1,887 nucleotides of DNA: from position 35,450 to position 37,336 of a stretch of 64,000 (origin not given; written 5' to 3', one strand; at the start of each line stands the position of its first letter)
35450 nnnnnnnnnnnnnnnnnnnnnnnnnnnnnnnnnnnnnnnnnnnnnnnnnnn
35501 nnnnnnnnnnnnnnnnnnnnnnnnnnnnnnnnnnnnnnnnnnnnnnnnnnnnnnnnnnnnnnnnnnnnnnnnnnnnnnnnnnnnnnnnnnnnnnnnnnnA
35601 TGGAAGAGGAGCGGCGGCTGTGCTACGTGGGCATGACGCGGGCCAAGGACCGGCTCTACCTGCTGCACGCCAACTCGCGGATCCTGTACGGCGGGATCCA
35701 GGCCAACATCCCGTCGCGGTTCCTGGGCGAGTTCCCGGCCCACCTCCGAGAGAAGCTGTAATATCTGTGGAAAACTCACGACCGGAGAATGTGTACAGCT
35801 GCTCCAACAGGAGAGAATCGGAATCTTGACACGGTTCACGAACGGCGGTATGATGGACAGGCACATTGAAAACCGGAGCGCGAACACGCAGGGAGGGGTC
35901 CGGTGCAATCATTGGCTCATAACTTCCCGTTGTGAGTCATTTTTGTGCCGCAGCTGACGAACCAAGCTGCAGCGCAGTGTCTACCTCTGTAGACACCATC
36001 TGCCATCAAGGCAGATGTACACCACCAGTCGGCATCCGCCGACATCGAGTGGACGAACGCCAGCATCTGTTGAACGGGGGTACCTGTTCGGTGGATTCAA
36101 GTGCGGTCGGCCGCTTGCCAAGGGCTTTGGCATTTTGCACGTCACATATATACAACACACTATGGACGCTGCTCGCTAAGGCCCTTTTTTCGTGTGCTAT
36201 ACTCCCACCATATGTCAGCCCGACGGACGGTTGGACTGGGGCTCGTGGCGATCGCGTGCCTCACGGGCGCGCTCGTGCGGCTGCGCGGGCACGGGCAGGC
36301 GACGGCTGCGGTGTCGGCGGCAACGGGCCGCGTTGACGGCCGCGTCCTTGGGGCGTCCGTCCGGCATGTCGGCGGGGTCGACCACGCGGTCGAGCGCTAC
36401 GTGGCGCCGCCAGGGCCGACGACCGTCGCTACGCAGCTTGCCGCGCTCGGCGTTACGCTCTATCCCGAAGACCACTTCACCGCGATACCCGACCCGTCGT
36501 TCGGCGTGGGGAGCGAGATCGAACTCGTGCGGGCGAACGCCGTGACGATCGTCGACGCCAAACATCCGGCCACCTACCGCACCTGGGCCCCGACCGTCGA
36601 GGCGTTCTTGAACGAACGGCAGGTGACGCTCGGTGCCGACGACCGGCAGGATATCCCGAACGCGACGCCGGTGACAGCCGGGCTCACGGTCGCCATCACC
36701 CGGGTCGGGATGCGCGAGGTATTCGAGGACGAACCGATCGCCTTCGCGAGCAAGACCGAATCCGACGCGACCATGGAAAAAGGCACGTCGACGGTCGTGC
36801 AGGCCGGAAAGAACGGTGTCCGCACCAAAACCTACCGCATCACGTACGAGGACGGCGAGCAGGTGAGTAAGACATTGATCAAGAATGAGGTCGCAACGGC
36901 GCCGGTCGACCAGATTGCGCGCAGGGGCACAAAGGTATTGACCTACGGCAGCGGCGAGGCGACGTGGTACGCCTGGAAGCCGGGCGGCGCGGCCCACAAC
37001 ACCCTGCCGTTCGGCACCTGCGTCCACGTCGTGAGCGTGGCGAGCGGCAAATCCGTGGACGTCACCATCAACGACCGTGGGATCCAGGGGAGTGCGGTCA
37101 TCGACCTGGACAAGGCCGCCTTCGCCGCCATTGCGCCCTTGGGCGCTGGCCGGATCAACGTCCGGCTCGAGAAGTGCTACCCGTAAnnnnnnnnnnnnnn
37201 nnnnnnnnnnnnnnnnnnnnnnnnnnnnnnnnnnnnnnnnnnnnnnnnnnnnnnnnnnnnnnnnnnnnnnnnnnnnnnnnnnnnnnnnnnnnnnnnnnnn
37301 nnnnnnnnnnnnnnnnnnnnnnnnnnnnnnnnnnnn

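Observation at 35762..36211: Low-GC, hairpin-dense 450-bp leader upstream of the yabE/rpfB-like cell-wall gene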

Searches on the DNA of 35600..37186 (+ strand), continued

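Call 51: search_with_rna_model(model_id=R1, sources=[L029, L030, L031, L032, L033, L018, L019, L022, L003], max_evalue=10, show_alignments=4)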
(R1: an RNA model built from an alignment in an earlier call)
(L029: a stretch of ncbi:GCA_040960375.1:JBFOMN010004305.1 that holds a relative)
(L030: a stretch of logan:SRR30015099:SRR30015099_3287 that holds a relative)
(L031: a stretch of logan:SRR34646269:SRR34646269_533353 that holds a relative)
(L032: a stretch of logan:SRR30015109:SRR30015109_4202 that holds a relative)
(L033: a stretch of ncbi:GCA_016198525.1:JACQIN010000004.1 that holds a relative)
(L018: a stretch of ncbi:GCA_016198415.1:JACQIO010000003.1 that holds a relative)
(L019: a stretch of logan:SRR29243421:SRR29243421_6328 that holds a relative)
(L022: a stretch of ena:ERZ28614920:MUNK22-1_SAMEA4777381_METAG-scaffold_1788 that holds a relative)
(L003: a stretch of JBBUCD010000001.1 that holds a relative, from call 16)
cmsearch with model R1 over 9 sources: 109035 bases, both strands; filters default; matches with E-value up to 10: 4.
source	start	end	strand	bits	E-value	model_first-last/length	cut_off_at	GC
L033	7765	7829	+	44.8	1.6e-08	1-63/63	no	0.57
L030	12524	12583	+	30.2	5.6e-05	1-63/63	no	0.53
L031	11996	12055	+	30.2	5.6e-05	1-63/63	no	0.53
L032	6278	6337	+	30.2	5.6e-05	1-63/63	no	0.53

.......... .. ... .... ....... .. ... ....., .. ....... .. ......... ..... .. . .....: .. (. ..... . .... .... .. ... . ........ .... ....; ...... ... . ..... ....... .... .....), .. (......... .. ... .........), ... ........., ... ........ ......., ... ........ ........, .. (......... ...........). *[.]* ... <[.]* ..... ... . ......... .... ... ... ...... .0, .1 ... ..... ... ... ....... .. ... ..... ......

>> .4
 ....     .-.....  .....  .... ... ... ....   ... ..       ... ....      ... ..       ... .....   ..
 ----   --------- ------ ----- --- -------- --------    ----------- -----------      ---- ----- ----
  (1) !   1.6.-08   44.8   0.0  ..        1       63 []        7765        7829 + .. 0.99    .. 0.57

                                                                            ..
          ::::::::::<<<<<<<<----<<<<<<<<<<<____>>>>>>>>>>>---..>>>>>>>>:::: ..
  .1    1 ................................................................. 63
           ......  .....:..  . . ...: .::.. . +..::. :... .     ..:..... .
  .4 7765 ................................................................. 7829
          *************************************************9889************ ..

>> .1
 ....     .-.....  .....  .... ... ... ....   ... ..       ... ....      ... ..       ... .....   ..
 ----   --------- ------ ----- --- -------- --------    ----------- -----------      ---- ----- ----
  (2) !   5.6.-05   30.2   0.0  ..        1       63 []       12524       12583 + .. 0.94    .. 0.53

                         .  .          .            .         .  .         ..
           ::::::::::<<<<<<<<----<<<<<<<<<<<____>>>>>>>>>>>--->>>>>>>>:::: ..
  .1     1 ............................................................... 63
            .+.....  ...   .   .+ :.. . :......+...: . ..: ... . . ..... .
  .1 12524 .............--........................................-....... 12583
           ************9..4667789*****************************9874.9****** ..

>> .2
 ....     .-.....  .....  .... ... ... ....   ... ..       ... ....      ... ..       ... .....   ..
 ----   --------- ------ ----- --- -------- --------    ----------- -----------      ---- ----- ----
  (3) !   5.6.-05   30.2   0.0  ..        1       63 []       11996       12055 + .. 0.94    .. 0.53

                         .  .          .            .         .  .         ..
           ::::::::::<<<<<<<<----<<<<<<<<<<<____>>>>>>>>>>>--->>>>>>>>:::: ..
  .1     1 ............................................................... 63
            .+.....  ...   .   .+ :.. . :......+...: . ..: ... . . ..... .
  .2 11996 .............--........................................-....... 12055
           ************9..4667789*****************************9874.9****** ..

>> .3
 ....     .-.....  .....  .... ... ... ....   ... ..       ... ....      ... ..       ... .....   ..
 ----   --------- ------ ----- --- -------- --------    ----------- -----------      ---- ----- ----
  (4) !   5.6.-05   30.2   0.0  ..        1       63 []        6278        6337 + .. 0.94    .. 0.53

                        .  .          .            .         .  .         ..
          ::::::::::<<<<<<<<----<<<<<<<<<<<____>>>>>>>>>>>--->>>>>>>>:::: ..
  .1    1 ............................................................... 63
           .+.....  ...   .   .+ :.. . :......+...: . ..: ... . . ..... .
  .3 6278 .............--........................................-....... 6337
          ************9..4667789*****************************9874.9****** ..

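Call 61: build_rna_model(alignment_id=A6, structure=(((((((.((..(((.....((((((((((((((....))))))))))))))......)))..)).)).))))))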
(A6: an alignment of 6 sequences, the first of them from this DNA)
Model R2 built from alignment A6 (6 sequences, 74 columns); structure: as given.
model positions 73; base pairs 26; branch points 0; effective number of sequences 3.62; information 0.772 bits per position. Calibrated on 0.2 Mb of random sequence (short: E-values are rough).
structure used (alignment columns):
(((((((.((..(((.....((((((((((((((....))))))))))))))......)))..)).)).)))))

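Call 62: search_with_rna_model(model_id=R2, sources=[window, L001, L002, L015, L004, L017, L020, L026, L033, L030, L018, L019, L022, L029, L003], max_evalue=1, make_alignment=true, show_alignments=0)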
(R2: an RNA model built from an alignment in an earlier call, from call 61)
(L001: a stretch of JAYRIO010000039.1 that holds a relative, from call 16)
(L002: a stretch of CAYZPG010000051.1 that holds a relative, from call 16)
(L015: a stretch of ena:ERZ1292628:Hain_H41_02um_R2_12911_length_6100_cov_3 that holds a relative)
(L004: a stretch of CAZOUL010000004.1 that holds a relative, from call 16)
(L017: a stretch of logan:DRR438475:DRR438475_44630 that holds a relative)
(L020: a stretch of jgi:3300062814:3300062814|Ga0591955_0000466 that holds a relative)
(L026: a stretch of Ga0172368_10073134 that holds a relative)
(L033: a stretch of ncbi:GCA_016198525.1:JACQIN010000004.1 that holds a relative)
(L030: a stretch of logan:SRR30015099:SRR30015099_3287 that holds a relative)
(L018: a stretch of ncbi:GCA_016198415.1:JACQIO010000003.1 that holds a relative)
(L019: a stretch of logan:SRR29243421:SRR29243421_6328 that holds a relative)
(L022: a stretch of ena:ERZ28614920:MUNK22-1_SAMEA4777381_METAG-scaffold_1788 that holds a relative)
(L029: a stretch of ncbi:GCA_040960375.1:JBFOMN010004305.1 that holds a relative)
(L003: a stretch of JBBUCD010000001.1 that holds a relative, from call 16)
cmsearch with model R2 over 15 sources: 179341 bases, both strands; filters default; matches with E-value up to 1: 13.
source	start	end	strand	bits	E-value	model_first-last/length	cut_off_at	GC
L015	2527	2599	+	87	3.1e-21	1-73/73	no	0.53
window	36046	36117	+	84.6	1.4e-20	1-73/73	no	0.61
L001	2852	2923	+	82.9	4.5e-20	1-73/73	no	0.61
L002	2104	2177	+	81.3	1.2e-19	1-73/73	no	0.59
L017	4933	5004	+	63.3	1.3e-14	1-73/73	no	0.54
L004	3319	3389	+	60.9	6.3e-14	1-73/73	no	0.61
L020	5705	5775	+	32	7.8e-06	1-73/73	no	0.69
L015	2527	2599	-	26.5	0.00026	1-73/73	no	0.53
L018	3980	4048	+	19.1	0.031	1-73/73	no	0.67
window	36046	36117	-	15.8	0.25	1-73/73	no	0.61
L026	1160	1234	-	15.5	0.32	1-73/73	no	0.55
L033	7921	7992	+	14.7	0.53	1-73/73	no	0.61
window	14647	14674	-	14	0.81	1-73/73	no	0.68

Alignment A7: 13 matches aligned to the model, 124 columns, each read 5' to 3' on its own strand. Consensus structure (alignment columns), stored with it:
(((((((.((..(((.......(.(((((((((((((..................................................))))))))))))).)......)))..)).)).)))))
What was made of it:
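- Tried and rejected: It contained reverse-strand and false hits (call 62), so I did not use it for counting.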

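Call 70: search_dna_similar(query=window:35762-36211:+, collection=plasmids, mode=distant, max_evalue=0.01, max_rows=5)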
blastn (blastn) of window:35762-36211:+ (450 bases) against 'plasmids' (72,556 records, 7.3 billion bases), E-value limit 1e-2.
No match.

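Call 71: search_dna_similar(query=window:35762-36211:+, collection=phages, mode=distant, max_evalue=0.01, max_rows=5)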
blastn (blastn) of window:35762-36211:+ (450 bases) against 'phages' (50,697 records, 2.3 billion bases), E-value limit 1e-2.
No match.
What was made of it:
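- Tried and rejected: None (calls 70, 71).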

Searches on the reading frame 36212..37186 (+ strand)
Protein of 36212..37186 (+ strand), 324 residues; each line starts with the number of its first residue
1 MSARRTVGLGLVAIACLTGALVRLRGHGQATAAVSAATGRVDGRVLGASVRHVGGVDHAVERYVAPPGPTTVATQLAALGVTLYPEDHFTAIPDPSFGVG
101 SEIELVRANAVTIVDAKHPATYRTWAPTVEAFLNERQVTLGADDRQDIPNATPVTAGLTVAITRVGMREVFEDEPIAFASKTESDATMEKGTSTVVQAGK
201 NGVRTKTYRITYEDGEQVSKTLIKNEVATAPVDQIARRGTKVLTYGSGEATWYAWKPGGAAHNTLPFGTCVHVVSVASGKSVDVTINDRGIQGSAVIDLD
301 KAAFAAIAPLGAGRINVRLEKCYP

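Call 14: find_encoding_contigs(protein=window:36212-37186:+, flank=3000, max_places=6)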
Protein window:36212-37186:+ (324 aa): no gene with exactly this product is on record in the collection.
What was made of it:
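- Tried and rejected: Not on record (call 14).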

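Call 15: search_protein_families(library=pfam, proteins=[window:36212-37186:+])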
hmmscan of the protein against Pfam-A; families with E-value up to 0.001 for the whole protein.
window:36212-37186:+ (324 aa): 3 families
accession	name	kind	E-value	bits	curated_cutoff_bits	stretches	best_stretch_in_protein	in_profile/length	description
PF07501.17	G5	-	1.7e-24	86.3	23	1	169-241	3-75/75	G5 domain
PF03330.24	DPBB_1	-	4.8e-12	46.4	28.8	1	256-318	22-82/83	Lytic transglycolase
PF03990.20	DUF348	-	5.5e-07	29.6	24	1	111-145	1-35/41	G5-linked-Ubiquitin-like domain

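Call 16: find_related_loci(query=window:36212-37186:+, collection=genome_contigs, flank=4000)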
Query window:36212-37186:+ (324 aa) in genome_contigs; peptide patterns used: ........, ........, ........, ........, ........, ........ (x = any residue, [..] = any of these).
553 stretches matched a pattern; 14 encode a relative of the query (tblastn E <= 1e-3); 14 distinct loci.
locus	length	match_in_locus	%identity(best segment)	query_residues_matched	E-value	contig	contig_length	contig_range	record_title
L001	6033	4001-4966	79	1-323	9e-168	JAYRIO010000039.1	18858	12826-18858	MAG: Patescibacteria group bacterium isolate SZ_szas25bin.55 k141_484879, whole genome shotgun sequence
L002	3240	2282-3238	68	1-318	3e-150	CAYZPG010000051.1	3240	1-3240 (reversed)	MAG TPA_asm: uncultured Candidatus Saccharibacteria bacterium isolate SRP173033_co2_60 genome assembly, contig: NODE_282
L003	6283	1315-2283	65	1-324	1e-132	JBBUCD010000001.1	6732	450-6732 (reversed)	MAG: Patescibacteria group bacterium isolate H41-bin162 H41_bin162_000000000001, whole genome shotgun sequence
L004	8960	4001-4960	57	1-323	3e-107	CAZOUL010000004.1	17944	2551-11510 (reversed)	MAG TPA_asm: uncultured Candidatus Saccharibacteria bacterium isolate SRP193661_co1_50 genome assembly, contig: NODE_322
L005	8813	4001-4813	36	56-322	8e-38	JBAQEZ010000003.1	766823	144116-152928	MAG: Candidatus Moraniibacteriota bacterium isolate MFD12003_ilm_asm_bin65 k127_11199, whole genome shotgun sequence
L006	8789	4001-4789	34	63-320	2e-36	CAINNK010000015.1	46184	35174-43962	uncultured bacterium isolate AM_bin-0953 genome assembly, contig: bin-0953:15/46, whole genome shotgun sequence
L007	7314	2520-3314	31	71-321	1e-35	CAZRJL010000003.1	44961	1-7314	MAG TPA_asm: uncultured Bdellovibrionales bacterium isolate binchicken_co220_173 genome assembly, contig: NODE_430_lengt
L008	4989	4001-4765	35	71-321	1e-30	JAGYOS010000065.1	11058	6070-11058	Bacterium isolate M55B174 k51_2621251_flag_0_multi_80.2605_len_11058, whole genome shotgun sequence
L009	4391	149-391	47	248-323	8e-15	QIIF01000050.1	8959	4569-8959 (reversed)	MAG: Candidatus Falkowbacteria bacterium isolate SZUA-104 Ga0063293_10009359, whole genome shotgun sequence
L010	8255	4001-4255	46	242-323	3e-14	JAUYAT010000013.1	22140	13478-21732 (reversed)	MAG: bacterium isolate C19_concoct.bin.47 C19_k141_24005, whole genome shotgun sequence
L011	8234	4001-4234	46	248-320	2e-13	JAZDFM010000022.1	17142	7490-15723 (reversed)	MAG: bacterium isolate MEGAHIT-group-0.207 k141_11927226, whole genome shotgun sequence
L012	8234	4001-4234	47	248-320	7e-13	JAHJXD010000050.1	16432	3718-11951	MAG: Patescibacteria group bacterium isolate UML_A.mb.15 UML_A.mb.15_k141_94588, whole genome shotgun sequence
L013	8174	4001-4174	47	263-320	3e-9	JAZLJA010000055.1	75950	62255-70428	MAG: Oscillospiraceae bacterium isolate T1900044969_TA20190031.MAGScoT_cleanbin_000004 SGB_4023_k141_2218699, whole geno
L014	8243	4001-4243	48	248-321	2e-14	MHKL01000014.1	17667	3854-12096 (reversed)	MAG: Candidatus Komeilibacteria bacterium RIFCSPLOWO2_01_FULL_45_10 rifcsplowo2_01_scaffold_21643, whole genome shotgun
